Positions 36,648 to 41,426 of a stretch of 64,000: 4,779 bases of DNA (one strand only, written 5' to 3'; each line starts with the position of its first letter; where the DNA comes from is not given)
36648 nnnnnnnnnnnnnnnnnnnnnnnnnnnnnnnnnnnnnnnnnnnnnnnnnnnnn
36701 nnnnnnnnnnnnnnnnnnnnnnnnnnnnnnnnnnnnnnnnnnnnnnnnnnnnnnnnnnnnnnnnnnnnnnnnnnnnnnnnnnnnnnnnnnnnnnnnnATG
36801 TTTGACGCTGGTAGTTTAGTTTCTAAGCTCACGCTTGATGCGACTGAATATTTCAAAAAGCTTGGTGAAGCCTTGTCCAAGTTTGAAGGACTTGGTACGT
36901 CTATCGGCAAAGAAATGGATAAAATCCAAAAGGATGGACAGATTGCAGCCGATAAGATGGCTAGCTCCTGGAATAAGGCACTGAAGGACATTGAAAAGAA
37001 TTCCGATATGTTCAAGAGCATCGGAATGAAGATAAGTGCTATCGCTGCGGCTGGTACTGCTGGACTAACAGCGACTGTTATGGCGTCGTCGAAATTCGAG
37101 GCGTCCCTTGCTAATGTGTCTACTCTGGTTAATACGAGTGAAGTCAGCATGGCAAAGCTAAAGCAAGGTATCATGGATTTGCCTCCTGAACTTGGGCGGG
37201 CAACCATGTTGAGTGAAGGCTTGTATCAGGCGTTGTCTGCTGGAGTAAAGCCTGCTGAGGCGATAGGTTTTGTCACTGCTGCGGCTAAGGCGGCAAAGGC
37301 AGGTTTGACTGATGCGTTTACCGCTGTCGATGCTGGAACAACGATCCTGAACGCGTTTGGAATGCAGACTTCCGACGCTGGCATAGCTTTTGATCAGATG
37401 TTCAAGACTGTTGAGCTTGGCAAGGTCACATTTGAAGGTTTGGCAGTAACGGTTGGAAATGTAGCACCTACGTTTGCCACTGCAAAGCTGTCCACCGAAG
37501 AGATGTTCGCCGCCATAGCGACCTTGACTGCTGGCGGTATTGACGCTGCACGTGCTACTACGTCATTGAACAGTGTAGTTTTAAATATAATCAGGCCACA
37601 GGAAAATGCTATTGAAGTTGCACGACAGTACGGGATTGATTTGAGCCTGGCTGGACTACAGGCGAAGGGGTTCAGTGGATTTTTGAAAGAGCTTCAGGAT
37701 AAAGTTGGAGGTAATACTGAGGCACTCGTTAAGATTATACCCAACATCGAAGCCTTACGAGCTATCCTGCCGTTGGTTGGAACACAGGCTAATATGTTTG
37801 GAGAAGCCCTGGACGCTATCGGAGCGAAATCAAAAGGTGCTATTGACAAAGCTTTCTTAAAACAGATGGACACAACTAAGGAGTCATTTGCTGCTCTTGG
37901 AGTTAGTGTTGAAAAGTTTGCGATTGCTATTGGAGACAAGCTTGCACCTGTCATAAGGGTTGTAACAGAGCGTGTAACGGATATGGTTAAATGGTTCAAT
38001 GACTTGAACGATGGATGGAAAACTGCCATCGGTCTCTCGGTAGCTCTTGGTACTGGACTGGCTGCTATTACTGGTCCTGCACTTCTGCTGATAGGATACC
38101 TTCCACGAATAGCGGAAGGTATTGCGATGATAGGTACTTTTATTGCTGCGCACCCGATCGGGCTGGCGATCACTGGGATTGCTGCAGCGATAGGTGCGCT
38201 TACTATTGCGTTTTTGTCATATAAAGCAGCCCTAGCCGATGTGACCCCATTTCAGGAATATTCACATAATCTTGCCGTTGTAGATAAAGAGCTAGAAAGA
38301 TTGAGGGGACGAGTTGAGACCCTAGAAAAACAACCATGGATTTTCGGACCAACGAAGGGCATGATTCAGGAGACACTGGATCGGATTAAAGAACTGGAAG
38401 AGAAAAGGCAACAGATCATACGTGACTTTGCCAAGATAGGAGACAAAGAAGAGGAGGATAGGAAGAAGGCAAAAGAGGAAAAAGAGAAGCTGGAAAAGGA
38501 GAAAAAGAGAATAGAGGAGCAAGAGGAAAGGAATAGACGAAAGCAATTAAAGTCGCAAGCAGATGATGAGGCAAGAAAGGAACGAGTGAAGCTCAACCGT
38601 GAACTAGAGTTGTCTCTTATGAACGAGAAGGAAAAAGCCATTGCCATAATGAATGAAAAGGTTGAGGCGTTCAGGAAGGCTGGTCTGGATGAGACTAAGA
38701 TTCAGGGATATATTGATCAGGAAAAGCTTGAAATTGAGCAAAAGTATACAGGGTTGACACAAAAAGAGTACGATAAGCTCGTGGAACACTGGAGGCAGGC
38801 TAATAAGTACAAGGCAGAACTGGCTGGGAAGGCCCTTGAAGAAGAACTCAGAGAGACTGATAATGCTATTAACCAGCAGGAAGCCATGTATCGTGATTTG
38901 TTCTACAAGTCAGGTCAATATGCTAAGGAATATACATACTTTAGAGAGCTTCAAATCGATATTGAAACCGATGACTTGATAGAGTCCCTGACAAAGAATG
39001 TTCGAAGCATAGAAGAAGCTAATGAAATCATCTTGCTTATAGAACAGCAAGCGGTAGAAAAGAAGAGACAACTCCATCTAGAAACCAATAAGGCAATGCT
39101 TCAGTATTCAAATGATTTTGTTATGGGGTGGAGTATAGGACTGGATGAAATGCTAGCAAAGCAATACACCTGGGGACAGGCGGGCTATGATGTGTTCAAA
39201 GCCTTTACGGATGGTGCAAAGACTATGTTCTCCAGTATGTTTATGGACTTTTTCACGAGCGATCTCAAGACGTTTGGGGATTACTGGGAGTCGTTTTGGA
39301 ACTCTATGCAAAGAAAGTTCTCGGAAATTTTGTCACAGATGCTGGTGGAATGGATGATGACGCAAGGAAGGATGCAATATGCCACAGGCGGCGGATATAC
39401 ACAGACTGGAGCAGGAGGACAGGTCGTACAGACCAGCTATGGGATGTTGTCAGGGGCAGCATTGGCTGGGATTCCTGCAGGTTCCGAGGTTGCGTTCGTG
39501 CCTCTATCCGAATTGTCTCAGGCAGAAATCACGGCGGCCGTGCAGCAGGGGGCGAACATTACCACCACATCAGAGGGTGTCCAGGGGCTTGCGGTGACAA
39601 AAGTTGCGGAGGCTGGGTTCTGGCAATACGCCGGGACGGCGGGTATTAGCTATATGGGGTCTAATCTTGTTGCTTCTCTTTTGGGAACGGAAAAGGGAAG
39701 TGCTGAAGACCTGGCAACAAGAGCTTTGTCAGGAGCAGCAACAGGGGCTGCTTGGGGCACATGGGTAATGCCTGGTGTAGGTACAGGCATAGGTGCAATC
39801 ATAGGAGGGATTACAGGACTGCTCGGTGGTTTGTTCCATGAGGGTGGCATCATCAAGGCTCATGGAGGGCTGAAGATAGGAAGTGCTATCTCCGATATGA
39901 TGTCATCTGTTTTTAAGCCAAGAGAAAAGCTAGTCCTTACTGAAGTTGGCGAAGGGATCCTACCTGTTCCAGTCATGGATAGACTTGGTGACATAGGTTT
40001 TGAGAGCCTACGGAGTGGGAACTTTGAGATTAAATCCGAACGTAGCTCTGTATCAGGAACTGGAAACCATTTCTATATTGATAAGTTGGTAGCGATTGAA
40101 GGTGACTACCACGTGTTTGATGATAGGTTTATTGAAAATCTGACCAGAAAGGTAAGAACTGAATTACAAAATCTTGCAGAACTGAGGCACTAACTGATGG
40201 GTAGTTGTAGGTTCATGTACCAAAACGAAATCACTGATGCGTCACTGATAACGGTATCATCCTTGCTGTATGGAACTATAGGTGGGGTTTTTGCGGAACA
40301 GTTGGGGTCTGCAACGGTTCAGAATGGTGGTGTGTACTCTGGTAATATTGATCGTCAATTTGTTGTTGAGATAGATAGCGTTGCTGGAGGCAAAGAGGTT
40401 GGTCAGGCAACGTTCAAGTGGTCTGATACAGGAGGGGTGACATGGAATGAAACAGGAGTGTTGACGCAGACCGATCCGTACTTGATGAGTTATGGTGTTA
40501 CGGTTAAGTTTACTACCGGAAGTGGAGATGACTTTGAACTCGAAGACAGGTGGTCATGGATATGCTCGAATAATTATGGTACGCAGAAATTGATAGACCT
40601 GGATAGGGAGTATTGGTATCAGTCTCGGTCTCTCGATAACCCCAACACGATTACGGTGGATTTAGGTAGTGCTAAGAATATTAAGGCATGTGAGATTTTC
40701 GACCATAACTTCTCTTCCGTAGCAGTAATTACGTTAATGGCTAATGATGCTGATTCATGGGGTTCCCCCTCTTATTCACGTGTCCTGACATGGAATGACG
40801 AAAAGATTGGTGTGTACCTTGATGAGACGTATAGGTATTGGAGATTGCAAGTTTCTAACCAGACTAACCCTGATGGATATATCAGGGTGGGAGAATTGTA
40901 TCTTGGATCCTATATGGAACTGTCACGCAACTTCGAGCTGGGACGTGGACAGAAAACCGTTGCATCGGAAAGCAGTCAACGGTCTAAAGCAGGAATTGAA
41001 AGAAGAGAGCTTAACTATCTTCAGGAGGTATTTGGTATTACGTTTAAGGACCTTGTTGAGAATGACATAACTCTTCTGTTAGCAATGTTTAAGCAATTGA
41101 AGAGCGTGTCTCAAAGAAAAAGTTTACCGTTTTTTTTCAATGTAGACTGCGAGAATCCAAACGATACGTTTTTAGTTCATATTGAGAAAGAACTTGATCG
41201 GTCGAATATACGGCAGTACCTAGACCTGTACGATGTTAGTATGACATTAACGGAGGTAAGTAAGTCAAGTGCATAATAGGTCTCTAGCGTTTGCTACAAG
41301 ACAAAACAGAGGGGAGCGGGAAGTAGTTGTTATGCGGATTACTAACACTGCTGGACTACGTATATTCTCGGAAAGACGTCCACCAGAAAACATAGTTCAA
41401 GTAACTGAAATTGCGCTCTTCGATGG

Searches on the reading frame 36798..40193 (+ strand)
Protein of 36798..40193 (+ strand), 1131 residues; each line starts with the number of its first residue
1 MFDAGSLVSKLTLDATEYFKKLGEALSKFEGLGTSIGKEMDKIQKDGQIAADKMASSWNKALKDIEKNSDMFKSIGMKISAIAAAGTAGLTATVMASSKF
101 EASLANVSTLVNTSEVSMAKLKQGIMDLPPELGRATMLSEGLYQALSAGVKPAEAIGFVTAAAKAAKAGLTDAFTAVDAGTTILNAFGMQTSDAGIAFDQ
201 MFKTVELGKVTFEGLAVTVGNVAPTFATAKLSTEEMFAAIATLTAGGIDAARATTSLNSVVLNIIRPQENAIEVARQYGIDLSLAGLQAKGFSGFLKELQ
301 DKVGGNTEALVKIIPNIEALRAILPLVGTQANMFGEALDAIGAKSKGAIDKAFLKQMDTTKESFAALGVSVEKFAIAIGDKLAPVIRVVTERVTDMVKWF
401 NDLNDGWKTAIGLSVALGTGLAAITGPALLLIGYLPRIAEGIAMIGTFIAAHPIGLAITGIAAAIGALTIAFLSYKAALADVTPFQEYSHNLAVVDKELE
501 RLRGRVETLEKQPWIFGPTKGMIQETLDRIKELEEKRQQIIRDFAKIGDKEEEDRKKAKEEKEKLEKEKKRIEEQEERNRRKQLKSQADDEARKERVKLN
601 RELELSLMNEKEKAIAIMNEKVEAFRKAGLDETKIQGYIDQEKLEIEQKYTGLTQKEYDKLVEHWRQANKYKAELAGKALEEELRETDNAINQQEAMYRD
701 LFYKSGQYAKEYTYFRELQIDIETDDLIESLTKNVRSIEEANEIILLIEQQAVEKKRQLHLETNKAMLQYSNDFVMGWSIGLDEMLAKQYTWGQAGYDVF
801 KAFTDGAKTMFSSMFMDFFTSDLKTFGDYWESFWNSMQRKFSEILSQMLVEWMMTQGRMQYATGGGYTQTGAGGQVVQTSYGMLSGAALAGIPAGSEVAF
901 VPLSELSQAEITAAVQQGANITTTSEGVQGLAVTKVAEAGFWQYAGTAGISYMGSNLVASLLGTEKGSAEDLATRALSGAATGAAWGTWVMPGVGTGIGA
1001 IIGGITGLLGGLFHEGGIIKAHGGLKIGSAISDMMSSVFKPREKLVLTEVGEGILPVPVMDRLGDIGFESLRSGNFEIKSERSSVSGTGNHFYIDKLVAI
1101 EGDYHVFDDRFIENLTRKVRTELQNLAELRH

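Call 21: search_protein_families(library=phrogs, proteins=[window:36798-40193:+], max_evalue=0.001)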
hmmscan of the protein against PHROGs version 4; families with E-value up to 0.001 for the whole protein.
window:36798-40193:+ (1131 aa): 22 families
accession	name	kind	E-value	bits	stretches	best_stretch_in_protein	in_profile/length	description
phrog_1533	-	tail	5.7e-65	220.7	1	28-493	177-687/1688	tail length tape measure protein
phrog_4704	-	tail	2e-50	173.1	1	50-449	164-570/625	tail length tape measure protein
phrog_991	-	tail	7.6e-50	170.6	1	50-469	250-664/1966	tail length tape measure protein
phrog_1272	-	tail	1.8e-48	166.2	1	21-479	176-621/1606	tail length tape measure protein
phrog_28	-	tail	3.2e-41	142.9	1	52-694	237-892/1228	tail length tape measure protein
phrog_23013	-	tail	1e-34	120.5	1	52-468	87-505/1379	tail length tape measure protein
phrog_28775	-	tail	6e-26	91.7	1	91-398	52-360/1303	tail length tape measure protein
phrog_5218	-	unknown function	5.4e-23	82.1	1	16-843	165-1011/1599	-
phrog_1293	-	tail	1e-22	80.9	1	36-435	117-534/1424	tail length tape measure protein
phrog_9696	-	tail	5.3e-20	71.8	1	38-412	19-387/1415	tail length tape measure protein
phrog_58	-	tail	1.3e-19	71.1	1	41-470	244-643/1544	tail length tape measure protein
phrog_14441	-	tail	4.9e-19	70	1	55-259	35-241/241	tail length tape measure protein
phrog_36688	-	tail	5.8e-16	58.1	1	52-405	36-388/1600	tail length tape measure protein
phrog_167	-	tail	7.3e-13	48.1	1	34-847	228-921/1555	tail length tape measure protein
phrog_19074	-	unknown function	3.8e-10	39.3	1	87-397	145-459/1384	-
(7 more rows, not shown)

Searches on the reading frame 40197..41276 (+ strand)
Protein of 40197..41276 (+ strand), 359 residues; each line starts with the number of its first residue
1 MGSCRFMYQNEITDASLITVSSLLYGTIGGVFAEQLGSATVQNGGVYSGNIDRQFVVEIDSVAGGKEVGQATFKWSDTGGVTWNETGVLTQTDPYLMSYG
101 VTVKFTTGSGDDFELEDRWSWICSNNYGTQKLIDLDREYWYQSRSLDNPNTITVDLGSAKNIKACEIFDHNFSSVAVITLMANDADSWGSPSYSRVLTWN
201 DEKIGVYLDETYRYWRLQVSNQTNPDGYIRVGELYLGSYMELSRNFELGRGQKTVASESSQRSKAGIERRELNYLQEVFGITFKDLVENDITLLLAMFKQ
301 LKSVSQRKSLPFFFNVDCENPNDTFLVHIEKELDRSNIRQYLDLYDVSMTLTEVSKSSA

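Call 21: search_protein_families(library=phrogs, proteins=[window:40197-41276:+], max_evalue=0.001)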
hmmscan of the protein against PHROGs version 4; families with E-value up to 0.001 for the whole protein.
window:40197-41276:+ (359 aa): 1 family
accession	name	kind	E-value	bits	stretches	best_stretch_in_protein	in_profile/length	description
phrog_8610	-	unknown function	8.4e-12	45.8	1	134-321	36-232/270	-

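Call 40: search_protein_families(library=pfam, proteins=[window:40197-41276:+], max_evalue=0.01)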
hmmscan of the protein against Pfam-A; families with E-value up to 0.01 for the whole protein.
window:40197-41276:+ (359 aa): 1 family
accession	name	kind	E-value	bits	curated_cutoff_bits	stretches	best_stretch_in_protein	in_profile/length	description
PF00754.31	F5_F8_type_C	-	0.0034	17.9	28.2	1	124-170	9-55/127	F5/8 type C domain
